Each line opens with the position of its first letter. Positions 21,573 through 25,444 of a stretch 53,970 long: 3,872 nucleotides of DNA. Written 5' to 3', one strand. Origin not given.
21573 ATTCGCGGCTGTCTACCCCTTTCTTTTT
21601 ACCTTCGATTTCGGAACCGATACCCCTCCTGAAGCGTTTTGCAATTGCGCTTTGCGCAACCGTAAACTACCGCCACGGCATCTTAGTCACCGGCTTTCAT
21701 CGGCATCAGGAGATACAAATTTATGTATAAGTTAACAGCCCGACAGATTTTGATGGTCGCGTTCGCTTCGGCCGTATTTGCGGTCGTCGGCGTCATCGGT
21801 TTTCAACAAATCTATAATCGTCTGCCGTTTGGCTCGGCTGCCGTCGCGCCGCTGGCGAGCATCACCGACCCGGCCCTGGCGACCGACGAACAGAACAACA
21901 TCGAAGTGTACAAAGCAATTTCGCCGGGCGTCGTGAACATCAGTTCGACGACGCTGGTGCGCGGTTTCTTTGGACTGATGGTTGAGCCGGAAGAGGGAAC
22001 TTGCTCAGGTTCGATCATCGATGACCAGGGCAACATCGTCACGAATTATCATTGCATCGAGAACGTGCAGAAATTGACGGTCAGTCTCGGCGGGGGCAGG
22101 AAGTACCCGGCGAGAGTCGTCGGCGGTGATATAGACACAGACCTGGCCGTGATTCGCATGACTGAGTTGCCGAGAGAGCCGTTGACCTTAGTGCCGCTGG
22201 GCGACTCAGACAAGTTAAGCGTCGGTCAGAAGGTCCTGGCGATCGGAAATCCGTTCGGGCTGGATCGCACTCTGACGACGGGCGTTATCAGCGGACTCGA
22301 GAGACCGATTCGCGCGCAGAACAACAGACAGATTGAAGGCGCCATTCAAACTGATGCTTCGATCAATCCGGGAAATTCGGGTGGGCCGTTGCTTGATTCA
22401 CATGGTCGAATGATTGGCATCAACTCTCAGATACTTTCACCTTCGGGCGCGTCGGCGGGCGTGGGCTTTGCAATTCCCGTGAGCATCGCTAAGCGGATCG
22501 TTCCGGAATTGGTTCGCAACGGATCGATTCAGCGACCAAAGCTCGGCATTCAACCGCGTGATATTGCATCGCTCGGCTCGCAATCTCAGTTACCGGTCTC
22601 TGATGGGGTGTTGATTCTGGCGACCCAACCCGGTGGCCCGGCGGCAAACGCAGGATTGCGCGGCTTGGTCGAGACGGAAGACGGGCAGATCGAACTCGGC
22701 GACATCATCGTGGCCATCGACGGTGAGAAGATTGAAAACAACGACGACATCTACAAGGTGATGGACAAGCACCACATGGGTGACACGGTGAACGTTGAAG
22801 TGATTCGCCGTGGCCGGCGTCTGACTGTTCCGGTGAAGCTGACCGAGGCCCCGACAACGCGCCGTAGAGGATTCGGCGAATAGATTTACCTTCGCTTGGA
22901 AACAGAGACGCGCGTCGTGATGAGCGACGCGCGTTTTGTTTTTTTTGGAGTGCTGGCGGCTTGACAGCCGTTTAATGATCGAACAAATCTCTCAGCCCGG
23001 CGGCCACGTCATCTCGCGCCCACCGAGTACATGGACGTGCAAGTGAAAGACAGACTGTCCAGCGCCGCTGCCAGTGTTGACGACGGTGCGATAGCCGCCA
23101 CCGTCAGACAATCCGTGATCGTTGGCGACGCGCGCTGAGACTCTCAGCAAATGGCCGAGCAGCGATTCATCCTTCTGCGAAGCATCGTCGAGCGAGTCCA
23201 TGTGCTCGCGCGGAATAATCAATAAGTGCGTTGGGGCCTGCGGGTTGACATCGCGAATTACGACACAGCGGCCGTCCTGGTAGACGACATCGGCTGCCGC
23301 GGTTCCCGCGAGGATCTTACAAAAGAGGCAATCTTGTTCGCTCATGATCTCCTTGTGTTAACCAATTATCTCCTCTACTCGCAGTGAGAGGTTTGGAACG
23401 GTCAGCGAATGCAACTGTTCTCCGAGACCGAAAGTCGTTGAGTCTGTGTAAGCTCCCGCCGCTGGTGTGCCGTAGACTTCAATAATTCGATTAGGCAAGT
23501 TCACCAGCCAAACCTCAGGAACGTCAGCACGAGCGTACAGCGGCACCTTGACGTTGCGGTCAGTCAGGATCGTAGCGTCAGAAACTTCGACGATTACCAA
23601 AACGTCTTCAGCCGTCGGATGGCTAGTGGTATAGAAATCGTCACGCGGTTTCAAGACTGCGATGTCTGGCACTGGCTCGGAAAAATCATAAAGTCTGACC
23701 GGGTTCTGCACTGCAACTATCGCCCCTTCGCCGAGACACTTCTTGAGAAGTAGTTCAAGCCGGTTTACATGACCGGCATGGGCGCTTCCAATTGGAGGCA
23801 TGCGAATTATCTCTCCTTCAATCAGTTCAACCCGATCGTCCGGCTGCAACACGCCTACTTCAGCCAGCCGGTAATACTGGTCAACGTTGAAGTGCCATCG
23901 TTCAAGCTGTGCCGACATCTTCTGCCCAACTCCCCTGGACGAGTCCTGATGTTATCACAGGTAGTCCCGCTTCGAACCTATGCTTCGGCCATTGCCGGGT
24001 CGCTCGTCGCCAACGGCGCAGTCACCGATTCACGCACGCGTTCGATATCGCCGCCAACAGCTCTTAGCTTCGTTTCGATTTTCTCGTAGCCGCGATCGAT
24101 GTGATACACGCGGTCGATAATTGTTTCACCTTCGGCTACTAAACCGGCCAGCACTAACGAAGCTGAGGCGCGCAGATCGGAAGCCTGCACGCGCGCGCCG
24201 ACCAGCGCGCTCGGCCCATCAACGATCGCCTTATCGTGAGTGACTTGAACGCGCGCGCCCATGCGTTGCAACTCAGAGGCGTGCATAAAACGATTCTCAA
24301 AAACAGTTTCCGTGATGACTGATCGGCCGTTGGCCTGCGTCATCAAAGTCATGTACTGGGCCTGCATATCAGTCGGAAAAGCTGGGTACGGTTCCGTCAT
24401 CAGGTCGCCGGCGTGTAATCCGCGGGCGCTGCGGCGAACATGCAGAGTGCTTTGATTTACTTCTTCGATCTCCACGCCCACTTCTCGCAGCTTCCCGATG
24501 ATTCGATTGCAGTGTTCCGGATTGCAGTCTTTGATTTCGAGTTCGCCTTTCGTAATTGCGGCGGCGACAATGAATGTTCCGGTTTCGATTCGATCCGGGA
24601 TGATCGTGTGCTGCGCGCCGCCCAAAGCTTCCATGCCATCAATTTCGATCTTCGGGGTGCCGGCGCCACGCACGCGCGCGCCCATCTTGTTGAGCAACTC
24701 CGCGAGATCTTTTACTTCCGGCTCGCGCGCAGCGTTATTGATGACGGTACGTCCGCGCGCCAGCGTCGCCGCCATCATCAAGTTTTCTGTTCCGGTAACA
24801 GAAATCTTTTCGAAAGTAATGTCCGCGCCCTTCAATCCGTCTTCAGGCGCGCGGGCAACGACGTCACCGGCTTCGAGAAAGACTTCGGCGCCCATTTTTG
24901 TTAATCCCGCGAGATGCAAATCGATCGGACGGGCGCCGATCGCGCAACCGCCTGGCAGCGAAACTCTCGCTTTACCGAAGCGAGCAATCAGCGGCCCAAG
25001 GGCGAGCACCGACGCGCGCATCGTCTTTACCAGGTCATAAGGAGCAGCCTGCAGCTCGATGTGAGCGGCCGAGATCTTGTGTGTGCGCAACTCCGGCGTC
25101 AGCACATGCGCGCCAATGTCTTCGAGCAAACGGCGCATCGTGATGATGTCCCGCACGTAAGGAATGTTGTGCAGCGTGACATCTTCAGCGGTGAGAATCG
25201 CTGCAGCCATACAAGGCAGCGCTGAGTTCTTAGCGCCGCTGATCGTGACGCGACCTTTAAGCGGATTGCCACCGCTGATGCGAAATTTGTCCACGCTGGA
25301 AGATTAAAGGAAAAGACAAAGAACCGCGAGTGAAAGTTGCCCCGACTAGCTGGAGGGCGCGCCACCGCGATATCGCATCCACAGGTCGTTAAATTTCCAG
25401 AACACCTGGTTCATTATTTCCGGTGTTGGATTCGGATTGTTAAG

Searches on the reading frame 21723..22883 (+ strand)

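Call 42: search_protein_families(library=pfam, proteins=[window:21723-22883:+], max_evalue=0.00001)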
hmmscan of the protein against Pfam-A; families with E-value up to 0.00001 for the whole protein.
window:21723-22883:+ (386 aa): 3 families
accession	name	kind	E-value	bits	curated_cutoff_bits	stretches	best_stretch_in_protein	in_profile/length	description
PF13365.12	Trypsin_2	-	4.2e-34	118.8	27.6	1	94-233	1-144/144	Trypsin-like peptidase domain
PF00089.32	Trypsin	-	4e-21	76.3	20.6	1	92-257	25-217/220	Trypsin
PF13180.12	PDZ_2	-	3.4e-13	50.1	27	1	272-373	1-80/80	PDZ domain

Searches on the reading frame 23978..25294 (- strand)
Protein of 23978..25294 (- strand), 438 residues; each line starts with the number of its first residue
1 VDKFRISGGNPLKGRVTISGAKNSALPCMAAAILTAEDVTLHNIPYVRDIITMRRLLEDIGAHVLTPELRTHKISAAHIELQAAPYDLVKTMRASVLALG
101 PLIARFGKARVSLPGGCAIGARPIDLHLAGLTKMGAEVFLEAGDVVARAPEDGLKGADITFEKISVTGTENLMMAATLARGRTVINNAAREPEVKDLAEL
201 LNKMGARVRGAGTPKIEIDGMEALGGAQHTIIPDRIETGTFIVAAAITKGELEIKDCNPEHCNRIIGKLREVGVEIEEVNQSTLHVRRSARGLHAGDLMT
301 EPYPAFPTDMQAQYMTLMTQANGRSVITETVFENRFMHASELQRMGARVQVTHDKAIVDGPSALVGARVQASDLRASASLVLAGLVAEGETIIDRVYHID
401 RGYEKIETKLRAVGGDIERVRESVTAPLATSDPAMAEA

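Call 42: search_protein_families(library=pfam, proteins=[window:23978-25294:-], max_evalue=0.00001)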
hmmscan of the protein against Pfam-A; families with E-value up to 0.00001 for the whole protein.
window:23978-25294:- (438 aa): 1 family
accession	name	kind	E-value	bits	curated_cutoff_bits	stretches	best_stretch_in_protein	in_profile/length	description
PF00275.25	EPSP_synthase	-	4e-110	368.8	22.8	1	7-410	2-417/417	EPSP synthase (3-phosphoshikimate 1-carboxyvinyltransferase)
